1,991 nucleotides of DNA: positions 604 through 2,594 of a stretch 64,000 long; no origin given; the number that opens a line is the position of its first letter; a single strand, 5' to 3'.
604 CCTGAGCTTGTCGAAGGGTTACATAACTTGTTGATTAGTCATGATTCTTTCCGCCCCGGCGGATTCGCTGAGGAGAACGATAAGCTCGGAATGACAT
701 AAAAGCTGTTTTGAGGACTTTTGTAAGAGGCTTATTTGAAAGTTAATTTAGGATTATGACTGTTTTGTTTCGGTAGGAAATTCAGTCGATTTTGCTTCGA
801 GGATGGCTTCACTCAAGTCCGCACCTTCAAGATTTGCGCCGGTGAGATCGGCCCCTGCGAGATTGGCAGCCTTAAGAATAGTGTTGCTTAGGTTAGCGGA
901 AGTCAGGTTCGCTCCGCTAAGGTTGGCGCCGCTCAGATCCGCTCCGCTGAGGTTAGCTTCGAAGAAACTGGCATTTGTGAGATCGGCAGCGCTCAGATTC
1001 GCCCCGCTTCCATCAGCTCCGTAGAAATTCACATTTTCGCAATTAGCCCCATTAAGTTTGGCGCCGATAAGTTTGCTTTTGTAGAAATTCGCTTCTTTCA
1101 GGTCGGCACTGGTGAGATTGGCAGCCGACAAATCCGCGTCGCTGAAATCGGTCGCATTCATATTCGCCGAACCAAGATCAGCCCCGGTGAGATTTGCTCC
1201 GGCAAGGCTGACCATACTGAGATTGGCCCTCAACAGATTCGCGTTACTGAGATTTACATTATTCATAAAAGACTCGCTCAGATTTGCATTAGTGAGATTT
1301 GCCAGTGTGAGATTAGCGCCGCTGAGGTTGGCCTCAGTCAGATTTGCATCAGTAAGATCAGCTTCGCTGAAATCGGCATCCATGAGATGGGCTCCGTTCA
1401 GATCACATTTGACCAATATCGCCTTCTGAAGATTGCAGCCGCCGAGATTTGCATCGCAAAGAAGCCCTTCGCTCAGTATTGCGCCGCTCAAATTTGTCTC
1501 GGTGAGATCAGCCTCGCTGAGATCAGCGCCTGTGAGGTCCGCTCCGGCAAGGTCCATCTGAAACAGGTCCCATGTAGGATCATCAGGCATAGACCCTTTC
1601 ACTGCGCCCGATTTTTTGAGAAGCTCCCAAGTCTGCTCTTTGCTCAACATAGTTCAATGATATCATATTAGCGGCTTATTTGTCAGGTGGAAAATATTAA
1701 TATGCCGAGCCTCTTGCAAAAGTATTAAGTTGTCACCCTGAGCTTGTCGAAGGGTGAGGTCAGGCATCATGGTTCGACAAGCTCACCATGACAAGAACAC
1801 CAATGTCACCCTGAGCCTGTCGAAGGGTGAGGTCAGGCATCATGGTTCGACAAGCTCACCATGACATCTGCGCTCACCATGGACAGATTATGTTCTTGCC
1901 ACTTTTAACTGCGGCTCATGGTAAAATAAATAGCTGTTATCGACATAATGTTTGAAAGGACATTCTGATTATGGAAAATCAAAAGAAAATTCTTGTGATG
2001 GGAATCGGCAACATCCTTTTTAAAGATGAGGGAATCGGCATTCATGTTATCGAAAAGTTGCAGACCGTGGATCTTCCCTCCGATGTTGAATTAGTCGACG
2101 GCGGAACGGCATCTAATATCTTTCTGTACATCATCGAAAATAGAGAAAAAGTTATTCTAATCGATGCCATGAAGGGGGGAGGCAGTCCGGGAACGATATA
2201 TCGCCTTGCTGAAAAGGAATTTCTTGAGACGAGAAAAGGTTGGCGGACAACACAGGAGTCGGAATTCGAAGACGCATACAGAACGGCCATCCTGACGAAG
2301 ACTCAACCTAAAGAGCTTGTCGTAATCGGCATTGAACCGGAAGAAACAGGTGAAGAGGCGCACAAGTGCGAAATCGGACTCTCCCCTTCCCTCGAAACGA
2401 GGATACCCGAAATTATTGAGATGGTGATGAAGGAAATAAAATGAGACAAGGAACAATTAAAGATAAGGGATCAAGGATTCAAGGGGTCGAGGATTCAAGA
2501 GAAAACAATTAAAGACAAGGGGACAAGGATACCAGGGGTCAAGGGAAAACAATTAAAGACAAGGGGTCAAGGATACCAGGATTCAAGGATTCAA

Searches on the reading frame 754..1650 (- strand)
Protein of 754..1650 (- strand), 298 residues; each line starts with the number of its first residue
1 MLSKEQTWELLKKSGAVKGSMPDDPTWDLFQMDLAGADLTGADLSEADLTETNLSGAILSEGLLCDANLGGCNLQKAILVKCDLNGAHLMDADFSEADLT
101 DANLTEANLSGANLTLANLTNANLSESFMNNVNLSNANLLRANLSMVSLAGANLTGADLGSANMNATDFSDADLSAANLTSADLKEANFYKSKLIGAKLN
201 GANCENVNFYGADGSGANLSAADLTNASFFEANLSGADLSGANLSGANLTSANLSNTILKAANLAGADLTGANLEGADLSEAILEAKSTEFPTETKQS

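Call 65: search_protein_families(library=pfam, proteins=[window:754-1650:-], max_evalue=0.00001)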
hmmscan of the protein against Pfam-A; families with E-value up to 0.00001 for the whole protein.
window:754-1650:- (298 aa): 4 families
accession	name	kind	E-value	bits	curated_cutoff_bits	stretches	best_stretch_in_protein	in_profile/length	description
PF00805.28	Pentapeptide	-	5.8e-82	269.1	20.2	10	247-285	1-39/40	Pentapeptide repeats (8 copies)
PF13599.13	Pentapeptide_4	-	1.7e-42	143.8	38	6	130-198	9-77/78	Pentapeptide repeat region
PF13576.12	Pentapeptide_3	-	2.9e-27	95.1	27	0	216-257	3-47/48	Pentapeptide repeats (9 copies)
PF25296.1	Decapeptide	-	2.1e-09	37.6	45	0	172-239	5-72/74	Decapeptide repeat region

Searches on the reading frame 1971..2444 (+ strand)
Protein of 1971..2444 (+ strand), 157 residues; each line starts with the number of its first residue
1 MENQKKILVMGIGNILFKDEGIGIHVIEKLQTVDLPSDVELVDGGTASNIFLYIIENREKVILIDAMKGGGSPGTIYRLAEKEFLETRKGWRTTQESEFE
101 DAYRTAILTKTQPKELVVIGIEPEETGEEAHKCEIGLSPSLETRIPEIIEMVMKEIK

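Call 68: find_encoding_contigs(protein=window:1971-2444:+, flank=10000, max_places=3)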
Protein window:1971-2444:+ (157 aa): 4 contigs read that carry it; 3 places shown.
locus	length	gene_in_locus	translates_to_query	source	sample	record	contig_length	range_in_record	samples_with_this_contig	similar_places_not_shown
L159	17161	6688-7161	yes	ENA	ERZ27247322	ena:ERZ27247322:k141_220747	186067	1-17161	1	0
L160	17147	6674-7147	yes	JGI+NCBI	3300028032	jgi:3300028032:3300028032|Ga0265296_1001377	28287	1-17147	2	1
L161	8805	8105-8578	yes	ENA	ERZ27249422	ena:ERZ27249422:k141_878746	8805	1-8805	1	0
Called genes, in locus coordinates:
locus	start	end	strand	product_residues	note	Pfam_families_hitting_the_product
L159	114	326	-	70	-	-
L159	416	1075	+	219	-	PF00196:GerE, PF08281:Sigma70_r4_2, PF06056:Terminase_5 (weak)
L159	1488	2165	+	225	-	PF03264:Cytochrom_NNT (faint), PF09699:Paired_CXXCH_1 (faint), PF14522:Cytochrome_C7 (faint)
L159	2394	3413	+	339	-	PF01058:Oxidored_q6, PF14720:NiFe_hyd_SSU_C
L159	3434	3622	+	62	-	PF27537:HoxH (weak)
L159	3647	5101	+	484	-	PF00374:NiFeSe_Hases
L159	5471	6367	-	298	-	-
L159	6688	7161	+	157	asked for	PF01750:HycI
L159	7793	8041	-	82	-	PF03102:NeuB (weak)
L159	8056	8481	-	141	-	PF01934:HepT-like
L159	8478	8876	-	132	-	PF01909:NTP_transf_2, PF18765:Polbeta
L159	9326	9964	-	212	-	-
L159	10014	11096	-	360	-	-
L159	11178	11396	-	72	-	-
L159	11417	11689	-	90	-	-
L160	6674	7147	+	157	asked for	PF01750:HycI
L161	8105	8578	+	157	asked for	PF01750:HycI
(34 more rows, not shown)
